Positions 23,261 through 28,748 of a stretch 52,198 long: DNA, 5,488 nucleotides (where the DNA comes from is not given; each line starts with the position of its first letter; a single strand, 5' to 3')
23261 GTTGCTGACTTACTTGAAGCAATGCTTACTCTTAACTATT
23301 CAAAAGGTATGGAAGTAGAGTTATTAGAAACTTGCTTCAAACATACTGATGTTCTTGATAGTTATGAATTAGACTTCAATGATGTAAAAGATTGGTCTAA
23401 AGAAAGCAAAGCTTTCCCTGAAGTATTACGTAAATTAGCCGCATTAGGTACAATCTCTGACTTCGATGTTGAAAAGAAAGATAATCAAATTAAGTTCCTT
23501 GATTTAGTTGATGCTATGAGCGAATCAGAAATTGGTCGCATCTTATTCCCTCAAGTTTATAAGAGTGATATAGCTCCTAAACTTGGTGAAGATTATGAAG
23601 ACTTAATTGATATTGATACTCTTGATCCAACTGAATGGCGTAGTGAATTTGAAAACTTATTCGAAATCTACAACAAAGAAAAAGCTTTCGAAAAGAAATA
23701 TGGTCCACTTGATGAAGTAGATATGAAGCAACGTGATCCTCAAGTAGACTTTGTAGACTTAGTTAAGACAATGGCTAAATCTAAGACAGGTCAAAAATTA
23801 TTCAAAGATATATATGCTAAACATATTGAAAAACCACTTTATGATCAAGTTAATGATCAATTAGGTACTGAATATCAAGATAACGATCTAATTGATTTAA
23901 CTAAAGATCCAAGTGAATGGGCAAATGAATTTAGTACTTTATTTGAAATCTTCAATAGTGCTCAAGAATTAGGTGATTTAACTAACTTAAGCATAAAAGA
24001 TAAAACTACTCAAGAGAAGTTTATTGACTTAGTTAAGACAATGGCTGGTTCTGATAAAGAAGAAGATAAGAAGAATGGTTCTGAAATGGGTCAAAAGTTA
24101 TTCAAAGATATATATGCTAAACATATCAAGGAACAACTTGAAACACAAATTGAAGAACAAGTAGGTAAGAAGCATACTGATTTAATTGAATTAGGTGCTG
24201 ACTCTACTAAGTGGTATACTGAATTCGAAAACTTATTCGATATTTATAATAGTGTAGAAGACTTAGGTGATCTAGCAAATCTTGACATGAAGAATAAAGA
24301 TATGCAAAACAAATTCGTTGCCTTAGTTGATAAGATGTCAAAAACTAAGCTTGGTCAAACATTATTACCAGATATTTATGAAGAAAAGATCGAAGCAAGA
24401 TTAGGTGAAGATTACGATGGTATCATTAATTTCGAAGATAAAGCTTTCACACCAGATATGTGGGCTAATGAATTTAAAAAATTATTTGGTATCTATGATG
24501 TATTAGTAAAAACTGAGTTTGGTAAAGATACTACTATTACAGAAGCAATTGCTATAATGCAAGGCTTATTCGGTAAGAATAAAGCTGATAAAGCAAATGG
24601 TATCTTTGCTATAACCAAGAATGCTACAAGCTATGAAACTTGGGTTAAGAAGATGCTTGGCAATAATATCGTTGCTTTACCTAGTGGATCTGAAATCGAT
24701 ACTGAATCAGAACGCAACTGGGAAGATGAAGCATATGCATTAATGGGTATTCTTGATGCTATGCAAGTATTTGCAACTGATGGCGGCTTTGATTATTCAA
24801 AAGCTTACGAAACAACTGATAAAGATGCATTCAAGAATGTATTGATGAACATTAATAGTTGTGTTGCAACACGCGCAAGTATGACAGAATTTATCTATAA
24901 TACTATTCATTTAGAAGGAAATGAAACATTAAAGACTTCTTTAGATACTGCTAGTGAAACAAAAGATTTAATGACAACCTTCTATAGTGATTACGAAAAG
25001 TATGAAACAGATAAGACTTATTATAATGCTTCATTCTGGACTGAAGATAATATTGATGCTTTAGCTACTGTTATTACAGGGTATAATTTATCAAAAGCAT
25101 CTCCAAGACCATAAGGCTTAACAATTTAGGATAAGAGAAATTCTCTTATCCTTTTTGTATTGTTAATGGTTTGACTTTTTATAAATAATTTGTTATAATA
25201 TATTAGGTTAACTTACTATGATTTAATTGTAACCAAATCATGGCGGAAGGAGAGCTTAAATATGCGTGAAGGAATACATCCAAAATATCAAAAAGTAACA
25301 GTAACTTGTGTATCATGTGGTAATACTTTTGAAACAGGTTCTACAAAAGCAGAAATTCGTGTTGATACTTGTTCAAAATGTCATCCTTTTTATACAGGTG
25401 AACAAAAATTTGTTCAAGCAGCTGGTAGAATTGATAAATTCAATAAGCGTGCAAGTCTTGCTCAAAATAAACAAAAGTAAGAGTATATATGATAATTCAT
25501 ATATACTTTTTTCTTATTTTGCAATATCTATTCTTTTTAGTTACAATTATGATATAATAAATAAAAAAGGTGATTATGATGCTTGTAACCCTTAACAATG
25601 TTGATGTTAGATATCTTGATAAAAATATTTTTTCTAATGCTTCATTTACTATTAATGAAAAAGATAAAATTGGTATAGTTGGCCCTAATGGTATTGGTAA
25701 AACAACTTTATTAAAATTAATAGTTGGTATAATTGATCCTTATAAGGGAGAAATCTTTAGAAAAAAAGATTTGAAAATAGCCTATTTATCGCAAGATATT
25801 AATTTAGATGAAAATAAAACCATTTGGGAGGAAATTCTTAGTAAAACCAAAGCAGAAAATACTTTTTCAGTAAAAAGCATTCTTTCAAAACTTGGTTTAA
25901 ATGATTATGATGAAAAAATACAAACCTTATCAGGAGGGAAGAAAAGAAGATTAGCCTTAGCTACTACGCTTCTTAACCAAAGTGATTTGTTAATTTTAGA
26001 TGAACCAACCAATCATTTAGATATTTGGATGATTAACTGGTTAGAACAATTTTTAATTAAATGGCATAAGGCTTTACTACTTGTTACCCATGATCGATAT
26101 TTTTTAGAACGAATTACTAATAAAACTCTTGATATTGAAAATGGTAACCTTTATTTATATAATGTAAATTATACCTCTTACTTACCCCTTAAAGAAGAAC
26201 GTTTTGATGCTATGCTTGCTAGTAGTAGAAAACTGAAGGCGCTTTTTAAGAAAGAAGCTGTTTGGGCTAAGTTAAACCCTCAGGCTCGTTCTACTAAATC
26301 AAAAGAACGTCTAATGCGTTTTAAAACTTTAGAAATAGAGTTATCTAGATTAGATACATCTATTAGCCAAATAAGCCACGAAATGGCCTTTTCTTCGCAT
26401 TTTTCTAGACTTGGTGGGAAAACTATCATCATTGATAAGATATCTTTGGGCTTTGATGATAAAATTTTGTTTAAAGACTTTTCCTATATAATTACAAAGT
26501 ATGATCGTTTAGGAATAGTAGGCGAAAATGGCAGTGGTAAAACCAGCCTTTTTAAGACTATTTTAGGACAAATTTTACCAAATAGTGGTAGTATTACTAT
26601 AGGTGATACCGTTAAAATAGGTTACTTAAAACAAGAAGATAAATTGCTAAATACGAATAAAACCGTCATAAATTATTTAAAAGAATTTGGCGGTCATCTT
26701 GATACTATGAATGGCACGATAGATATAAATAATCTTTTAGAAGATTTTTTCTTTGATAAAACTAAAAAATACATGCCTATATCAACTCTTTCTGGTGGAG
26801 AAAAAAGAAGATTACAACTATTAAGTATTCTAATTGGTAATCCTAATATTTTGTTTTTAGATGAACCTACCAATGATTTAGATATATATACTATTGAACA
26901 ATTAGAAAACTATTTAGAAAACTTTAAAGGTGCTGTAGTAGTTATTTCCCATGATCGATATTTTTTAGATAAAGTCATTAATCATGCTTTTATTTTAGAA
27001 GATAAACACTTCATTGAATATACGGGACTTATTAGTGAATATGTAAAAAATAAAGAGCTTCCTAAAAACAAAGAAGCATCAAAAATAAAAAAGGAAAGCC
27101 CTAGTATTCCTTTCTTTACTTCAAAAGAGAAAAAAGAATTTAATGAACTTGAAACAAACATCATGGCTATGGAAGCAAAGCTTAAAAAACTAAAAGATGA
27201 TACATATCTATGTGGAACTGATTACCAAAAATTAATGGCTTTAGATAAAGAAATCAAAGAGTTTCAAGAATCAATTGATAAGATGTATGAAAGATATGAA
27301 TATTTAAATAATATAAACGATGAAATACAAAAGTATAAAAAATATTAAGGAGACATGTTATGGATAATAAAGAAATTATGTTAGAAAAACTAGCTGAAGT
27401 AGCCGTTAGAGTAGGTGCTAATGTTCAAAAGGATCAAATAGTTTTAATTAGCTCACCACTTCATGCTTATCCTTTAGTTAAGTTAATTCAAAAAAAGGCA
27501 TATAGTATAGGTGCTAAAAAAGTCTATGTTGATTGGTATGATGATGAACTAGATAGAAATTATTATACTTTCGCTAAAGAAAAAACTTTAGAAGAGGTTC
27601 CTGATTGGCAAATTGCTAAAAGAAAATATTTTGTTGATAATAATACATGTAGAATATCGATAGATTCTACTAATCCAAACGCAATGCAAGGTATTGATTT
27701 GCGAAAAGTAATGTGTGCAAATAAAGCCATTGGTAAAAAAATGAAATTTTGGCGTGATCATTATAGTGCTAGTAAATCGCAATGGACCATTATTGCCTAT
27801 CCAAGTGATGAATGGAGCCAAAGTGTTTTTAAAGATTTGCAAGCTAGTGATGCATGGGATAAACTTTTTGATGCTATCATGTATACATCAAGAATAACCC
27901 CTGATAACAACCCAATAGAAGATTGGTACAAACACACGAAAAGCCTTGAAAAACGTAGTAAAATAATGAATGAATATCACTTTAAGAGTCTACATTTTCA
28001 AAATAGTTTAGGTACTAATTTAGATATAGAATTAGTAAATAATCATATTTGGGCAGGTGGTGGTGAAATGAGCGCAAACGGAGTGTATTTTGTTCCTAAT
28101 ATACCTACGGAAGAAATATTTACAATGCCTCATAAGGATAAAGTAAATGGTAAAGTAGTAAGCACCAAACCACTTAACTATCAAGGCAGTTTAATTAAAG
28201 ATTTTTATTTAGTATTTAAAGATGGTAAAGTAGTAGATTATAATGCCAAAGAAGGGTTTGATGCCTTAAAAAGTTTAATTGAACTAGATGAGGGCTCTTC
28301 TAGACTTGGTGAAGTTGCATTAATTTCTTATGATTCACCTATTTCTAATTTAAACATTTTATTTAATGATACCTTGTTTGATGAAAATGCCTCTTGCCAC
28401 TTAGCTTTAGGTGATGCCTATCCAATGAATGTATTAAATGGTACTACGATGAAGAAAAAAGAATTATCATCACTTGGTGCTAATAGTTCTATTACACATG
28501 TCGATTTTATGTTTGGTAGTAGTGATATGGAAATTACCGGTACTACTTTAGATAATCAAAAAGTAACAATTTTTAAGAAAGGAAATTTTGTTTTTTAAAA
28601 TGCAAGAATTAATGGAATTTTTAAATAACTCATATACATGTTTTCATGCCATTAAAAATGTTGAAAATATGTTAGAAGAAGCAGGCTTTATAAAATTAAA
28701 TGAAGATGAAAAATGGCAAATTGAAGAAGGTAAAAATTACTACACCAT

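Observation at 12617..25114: Monocistronic 12.5-kb ORF: CvpA-like membrane anchor fused to ~3900 aa of acidic repeats in a strict ~560-nt register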

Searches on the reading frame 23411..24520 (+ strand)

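Call 18: search_protein_families(library=pfam, proteins=[window:23411-24520:+], max_evalue=10)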
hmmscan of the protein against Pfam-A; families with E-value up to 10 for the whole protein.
window:23411-24520:+ (370 aa): 5 families
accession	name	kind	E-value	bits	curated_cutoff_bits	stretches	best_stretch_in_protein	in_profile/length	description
PF12977.12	DUF3861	-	0.0026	18.4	27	1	120-151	50-81/90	Domain of Unknown Function with PDB structure (DUF3861)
PF03948.19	Ribosomal_L9_C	-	0.072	14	23.2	1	225-258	24-56/86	Ribosomal protein L9, C-terminal domain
PF18546.6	MetOD1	-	0.079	13.5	23.8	1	230-288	24-83/142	Methanogen output domain 1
PF19259.5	Ty3_capsid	-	0.12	12.2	29.1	1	268-318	85-135/198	Ty3 transposon capsid-like protein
PF23789.1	Pre_tape_measure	-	0.6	10.3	27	0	187-225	107-145/149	Pre-tape measure protein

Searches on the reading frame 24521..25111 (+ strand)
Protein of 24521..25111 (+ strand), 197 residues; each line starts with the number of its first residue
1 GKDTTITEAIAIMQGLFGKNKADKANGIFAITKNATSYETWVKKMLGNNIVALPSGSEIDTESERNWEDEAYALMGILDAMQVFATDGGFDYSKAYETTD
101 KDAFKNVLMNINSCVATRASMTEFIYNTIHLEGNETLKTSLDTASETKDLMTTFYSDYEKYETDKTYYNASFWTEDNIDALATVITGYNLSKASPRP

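Call 18: search_protein_families(library=pfam, proteins=[window:24521-25111:+], max_evalue=10)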
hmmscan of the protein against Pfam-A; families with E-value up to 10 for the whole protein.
window:24521-25111:+ (197 aa): 0 families

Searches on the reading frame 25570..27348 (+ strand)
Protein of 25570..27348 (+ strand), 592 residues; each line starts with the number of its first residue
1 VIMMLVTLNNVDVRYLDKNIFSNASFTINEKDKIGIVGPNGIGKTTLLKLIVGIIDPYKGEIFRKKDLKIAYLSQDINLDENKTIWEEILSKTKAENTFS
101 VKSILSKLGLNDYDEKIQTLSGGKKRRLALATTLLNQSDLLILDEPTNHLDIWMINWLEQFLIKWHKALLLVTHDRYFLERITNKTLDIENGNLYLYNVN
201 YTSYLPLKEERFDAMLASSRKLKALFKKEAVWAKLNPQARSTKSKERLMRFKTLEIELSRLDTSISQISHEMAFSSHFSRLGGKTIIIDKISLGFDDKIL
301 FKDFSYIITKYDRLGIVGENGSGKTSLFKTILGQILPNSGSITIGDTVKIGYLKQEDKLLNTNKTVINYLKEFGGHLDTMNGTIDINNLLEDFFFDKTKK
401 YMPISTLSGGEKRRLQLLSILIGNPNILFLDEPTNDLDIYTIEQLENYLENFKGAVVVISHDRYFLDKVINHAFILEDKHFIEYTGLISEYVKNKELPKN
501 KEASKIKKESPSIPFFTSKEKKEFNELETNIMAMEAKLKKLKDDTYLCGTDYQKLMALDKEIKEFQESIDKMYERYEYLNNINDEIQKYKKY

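Call 12: search_protein_families(library=pfam, proteins=[window:25570-27348:+], max_evalue=0.001)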
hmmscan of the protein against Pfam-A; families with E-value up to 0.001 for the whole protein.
window:25570-27348:+ (592 aa): 13 families
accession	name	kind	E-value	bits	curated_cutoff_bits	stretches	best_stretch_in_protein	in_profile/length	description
PF00005.33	ABC_tran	-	4e-55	186.6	25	2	22-148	2-137/137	ABC transporter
PF13304.12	AAA_21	-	4.8e-19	70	27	2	392-467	223-304/304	AAA domain, putative AbiEii toxin, Type IV TA system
PF16326.10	ABC_tran_CTD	-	1.3e-14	54.6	32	1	517-580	3-68/69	ABC transporter C-terminal domain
PF02463.25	SMC_N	-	6.1e-11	42.6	40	0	385-469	122-205/220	RecF/RecN/SMC N terminal domain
PF12848.13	ABC_tran_Xtn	-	1.4e-08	35.1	25.9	1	187-255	1-71/85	ABC transporter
PF13555.12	AAA_29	-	3.3e-06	27.2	27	0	20-49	11-40/61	P-loop containing region of AAA domain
PF20720.3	nSTAND3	-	4.2e-06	27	27.2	0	15-52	1-38/155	Novel STAND NTPase 3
PF13401.12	AAA_22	-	5.3e-06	27.2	27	0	36-160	10-106/130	AAA domain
PF00931.28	NB-ARC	-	3.7e-05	23.5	23.5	0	30-153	17-110/248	NB-ARC domain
PF05729.18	NACHT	-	0.00016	22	26.7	0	35-52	4-21/167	NACHT domain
PF00004.35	AAA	-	0.00025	21.9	21.2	0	36-55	3-22/131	ATPase family associated with various cellular activities (AAA)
PF08477.19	Roc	-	0.00078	20.1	27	0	314-358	2-46/119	Ras of Complex, Roc, domain of DAPkinase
PF13479.12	AAA_24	-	0.00078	19.8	27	0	32-50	3-21/195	AAA domain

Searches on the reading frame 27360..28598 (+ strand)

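Call 13: search_protein_families(library=pfam, proteins=[window:27360-28598:+], max_evalue=0.001)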
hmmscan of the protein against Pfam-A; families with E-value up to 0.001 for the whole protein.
window:27360-28598:+ (412 aa): 1 family
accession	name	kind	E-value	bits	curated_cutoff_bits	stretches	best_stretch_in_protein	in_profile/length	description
PF02073.20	Peptidase_M29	-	2.8e-155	517.5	27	1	7-410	4-406/406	Thermophilic metalloprotease (M29)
